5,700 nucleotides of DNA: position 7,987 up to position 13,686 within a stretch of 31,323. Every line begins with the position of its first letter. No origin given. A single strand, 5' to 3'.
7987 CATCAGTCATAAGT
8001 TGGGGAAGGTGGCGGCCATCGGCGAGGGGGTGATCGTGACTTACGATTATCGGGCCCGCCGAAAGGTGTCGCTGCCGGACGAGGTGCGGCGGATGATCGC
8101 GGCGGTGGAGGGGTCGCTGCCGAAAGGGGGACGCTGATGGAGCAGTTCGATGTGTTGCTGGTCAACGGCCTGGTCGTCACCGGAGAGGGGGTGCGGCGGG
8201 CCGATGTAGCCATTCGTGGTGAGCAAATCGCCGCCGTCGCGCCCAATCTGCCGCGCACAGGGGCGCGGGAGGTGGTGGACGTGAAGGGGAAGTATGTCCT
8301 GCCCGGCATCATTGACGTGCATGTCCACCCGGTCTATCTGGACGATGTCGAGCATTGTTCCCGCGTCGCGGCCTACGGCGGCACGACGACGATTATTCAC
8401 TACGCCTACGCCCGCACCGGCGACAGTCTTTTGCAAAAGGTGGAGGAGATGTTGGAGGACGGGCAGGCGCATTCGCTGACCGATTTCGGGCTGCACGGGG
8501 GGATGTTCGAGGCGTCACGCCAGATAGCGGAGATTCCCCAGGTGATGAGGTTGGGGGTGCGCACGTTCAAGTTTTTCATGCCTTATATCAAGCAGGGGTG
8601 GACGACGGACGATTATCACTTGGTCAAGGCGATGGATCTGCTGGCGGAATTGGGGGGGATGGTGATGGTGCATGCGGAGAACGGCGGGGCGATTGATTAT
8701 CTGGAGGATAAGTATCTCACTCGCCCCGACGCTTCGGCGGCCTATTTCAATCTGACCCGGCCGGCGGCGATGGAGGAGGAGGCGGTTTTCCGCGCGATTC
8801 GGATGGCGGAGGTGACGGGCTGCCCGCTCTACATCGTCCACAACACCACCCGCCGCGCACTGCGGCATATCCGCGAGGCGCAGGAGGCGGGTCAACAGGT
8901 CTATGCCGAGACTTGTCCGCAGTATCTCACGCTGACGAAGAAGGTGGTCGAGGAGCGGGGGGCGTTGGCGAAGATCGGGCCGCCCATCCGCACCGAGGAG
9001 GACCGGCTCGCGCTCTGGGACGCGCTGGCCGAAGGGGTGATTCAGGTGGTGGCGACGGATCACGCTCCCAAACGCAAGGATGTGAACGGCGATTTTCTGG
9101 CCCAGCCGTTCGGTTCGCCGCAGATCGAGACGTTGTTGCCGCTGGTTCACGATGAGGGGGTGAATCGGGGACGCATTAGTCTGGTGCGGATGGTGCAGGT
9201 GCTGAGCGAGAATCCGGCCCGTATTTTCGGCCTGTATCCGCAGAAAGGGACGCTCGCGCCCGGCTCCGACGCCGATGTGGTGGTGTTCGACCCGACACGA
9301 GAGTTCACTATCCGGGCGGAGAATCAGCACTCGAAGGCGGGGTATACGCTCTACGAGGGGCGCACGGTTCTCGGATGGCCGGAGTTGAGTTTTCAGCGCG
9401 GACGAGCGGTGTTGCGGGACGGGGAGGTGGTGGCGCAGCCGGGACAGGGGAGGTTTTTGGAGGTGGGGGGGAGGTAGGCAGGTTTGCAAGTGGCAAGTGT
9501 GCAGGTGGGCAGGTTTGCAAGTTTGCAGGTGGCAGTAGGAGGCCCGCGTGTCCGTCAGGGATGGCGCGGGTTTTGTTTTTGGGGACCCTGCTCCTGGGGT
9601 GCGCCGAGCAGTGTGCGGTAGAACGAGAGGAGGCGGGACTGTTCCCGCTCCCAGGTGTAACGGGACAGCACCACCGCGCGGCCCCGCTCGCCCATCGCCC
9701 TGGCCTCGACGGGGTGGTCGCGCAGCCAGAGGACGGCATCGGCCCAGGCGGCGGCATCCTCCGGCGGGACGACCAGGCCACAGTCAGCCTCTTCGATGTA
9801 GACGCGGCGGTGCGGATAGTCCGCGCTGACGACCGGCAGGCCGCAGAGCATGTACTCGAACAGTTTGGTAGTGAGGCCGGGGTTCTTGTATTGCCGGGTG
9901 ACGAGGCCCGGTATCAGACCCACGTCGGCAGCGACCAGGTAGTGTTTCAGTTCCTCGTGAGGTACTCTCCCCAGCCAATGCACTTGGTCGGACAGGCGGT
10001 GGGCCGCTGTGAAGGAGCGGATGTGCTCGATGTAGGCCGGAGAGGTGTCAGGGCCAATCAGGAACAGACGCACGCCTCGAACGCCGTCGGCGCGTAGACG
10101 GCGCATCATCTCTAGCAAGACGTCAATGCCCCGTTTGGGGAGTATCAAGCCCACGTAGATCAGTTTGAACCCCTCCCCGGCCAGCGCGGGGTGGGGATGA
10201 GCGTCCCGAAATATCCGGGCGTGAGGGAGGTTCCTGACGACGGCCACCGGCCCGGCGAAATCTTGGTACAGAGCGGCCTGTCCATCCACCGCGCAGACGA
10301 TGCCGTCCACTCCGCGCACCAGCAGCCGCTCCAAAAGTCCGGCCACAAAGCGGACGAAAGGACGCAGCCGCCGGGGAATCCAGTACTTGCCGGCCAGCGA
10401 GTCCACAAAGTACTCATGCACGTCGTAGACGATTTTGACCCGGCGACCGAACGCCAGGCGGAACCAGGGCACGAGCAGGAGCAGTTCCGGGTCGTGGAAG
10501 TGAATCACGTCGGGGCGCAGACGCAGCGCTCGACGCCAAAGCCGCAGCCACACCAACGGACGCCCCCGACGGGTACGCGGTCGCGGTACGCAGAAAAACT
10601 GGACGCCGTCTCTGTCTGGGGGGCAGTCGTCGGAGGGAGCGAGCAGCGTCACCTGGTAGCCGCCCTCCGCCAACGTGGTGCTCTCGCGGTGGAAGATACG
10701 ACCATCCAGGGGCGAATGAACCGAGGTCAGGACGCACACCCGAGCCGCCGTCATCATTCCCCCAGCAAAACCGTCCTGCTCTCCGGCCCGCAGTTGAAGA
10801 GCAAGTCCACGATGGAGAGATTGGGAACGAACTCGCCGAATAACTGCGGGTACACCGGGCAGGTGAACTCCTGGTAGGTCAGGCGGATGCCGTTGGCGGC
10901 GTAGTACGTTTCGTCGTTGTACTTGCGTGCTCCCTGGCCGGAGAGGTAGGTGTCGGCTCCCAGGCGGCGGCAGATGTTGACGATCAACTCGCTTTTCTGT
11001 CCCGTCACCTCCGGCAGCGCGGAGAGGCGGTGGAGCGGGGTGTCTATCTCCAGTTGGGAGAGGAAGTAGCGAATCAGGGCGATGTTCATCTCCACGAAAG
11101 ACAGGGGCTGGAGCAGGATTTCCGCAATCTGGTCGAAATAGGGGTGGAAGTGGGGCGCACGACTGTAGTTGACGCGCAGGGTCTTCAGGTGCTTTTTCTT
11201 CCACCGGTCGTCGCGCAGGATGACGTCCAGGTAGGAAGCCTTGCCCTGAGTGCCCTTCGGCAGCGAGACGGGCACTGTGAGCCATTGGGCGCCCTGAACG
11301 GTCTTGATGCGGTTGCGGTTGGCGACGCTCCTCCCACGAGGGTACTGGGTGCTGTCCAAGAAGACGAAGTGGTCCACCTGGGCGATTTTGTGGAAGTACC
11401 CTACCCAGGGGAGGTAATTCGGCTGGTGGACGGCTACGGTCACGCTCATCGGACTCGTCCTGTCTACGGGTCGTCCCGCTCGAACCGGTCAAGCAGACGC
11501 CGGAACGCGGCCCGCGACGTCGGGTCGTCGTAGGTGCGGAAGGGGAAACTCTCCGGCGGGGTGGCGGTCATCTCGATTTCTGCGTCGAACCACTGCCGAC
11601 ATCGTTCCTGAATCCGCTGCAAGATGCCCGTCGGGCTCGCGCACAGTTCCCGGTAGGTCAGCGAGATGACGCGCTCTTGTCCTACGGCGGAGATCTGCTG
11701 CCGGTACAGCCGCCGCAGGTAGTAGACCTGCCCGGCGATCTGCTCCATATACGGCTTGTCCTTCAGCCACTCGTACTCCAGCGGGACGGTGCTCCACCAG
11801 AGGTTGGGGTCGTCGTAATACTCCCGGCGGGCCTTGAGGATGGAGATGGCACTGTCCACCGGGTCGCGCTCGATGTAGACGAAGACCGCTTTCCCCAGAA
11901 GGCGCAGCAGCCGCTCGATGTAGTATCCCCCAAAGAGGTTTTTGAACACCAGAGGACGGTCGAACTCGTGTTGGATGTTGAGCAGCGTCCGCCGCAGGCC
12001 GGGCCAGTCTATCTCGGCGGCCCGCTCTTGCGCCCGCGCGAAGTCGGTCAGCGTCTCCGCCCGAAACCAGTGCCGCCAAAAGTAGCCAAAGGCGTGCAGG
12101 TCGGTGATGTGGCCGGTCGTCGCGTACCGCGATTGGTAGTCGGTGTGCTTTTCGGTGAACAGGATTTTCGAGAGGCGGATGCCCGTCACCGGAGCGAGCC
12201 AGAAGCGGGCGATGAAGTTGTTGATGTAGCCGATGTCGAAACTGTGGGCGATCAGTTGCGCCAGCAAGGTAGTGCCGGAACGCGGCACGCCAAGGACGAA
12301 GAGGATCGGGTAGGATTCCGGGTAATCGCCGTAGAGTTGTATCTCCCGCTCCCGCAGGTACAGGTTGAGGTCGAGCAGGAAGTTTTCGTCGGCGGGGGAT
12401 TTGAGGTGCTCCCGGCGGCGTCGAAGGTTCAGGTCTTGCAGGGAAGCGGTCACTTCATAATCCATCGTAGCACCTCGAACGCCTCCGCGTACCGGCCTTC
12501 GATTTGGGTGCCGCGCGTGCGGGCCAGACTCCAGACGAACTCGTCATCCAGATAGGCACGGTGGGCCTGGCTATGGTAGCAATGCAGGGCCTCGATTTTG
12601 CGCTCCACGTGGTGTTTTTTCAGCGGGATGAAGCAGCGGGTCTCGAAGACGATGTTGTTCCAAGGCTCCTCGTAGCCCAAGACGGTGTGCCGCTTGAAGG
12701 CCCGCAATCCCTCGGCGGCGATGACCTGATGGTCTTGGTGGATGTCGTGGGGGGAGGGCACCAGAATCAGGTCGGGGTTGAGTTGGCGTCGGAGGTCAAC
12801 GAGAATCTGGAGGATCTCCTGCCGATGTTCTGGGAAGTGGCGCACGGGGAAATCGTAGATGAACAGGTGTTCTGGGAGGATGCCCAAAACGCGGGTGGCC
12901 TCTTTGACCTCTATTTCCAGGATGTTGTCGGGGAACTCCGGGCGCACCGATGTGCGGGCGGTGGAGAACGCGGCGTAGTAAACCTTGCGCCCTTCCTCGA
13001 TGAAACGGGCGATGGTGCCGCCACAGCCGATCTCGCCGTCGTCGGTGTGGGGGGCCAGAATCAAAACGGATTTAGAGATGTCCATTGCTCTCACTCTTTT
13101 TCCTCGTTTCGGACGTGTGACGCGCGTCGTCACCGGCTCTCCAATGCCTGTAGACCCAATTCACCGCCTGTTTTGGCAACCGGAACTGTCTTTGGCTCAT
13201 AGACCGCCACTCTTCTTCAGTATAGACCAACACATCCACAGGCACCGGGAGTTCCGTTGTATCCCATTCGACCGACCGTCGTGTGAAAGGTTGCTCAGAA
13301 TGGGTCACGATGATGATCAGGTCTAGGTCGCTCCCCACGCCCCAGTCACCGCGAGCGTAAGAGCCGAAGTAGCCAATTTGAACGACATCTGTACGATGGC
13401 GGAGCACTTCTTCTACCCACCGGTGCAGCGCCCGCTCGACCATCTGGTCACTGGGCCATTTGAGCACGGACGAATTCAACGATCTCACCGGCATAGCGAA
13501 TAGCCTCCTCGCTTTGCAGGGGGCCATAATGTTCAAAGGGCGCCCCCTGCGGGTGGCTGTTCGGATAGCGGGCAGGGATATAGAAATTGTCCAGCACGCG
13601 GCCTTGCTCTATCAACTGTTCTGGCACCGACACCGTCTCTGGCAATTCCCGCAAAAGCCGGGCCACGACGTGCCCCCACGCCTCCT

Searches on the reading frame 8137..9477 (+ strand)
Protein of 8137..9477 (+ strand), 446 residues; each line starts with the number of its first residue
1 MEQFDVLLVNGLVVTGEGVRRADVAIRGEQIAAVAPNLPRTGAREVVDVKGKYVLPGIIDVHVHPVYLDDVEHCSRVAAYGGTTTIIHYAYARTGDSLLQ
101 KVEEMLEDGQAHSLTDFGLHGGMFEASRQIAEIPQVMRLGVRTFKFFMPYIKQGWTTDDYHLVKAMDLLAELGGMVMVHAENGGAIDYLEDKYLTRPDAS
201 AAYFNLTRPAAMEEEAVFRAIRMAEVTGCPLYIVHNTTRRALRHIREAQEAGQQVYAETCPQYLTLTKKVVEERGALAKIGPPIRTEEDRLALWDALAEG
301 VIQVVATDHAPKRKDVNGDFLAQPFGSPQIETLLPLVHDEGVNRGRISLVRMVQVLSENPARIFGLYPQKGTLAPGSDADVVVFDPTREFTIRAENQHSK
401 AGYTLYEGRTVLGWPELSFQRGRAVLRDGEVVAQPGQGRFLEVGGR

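Call 31: search_protein_families(library=pfam, proteins=[window:8137-9477:+], max_evalue=0.001)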
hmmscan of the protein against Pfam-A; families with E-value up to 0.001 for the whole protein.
window:8137-9477:+ (446 aa): 2 families
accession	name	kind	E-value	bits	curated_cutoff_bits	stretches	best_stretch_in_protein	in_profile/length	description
PF01979.26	Amidohydro_1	-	2e-21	77.1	25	1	53-391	1-321/345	Amidohydrolase family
PF07969.17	Amidohydro_3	-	4.8e-15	56.4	29.7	1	345-411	405-471/472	Amidohydrolase family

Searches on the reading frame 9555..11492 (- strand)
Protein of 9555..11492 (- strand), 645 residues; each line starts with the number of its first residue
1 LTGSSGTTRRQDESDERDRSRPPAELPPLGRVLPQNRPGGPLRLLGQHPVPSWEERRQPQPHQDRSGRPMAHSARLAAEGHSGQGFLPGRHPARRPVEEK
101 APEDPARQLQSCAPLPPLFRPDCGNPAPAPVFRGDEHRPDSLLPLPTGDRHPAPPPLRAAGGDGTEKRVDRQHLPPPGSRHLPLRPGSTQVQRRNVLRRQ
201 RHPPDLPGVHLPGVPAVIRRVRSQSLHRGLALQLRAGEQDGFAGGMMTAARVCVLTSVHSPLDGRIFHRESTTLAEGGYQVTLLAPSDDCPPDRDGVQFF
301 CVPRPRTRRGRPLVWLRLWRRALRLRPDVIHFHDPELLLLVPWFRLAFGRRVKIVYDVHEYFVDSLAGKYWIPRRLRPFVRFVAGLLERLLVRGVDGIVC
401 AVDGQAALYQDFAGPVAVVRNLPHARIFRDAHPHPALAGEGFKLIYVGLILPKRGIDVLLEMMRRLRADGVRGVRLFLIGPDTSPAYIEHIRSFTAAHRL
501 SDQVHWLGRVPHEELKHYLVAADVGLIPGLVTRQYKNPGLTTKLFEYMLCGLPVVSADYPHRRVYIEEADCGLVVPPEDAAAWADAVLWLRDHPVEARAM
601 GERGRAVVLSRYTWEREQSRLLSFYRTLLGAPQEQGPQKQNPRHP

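Call 31: search_protein_families(library=pfam, proteins=[window:9555-11492:-], max_evalue=0.001)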
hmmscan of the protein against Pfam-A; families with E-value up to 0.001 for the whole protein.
window:9555-11492:- (645 aa): 5 families
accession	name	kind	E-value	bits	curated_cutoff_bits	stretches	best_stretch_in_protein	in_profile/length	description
PF00534.26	Glycos_transf_1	-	1.3e-23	83.8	26.4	1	436-606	10-171/172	Glycosyl transferases group 1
PF13692.12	Glyco_trans_1_4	-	2.1e-23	83.6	27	1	443-590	3-139/142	Glycosyl transferases group 1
PF13439.12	Glyco_transf_4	-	1.5e-14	54.8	28.5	1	269-420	10-163/170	Glycosyltransferase Family 4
PF13579.12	Glyco_trans_4_4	-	6.6e-14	53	29.7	1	271-418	11-154/158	Glycosyl transferase 4-like domain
PF13524.12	Glyco_trans_1_2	-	6.3e-13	49.3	25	1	474-619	15-140/144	Glycosyl transferase-like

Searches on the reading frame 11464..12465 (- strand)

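Call 31: search_protein_families(library=pfam, proteins=[window:11464-12465:-], max_evalue=0.001)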
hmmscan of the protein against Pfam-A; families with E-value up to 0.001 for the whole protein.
window:11464-12465:- (333 aa): 3 families
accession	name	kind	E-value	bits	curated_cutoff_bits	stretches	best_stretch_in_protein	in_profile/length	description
PF13469.12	Sulfotransfer_3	-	6.4e-19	69.5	27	1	53-289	1-210/216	Sulfotransferase family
PF00685.33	Sulfotransfer_1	-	0.00011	22.2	22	0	55-79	4-28/255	Sulfotransferase domain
PF09037.16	Sulphotransf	-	0.00083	19.4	22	0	185-214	105-135/244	Stf0 sulphotransferase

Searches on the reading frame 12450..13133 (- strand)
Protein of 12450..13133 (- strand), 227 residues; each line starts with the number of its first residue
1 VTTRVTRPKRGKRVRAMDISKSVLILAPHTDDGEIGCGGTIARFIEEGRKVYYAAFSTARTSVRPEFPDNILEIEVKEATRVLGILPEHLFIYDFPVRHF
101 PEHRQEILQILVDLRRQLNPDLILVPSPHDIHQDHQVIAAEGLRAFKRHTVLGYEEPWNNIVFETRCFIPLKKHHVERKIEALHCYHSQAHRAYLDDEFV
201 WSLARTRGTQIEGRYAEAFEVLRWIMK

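Call 10: search_protein_families(library=pfam, proteins=[window:12450-13133:-])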
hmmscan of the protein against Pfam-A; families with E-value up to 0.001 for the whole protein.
window:12450-13133:- (227 aa): 1 family
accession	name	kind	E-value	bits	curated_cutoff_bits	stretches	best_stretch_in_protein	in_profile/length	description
PF02585.22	PIG-L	-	5.4e-20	72.6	28.2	1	24-144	1-127/129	GlcNAc-PI de-N-acetylase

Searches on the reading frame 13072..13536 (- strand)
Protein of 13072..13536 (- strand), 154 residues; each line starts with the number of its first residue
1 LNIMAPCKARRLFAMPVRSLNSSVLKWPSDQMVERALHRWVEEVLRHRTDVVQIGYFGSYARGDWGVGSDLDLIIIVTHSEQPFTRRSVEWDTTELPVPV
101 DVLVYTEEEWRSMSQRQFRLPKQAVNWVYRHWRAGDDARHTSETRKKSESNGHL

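Call 31: search_protein_families(library=pfam, proteins=[window:13072-13536:-], max_evalue=0.001)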
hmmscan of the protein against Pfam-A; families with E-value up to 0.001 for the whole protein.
window:13072-13536:- (154 aa): 2 families
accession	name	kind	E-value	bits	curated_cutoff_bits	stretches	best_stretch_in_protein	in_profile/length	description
PF01909.29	NTP_transf_2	-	1.8e-11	44.7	21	1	40-117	3-87/93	Nucleotidyltransferase domain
PF18765.7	Polbeta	-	2.9e-07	31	26.9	1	42-108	4-72/93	Polymerase beta, Nucleotidyltransferase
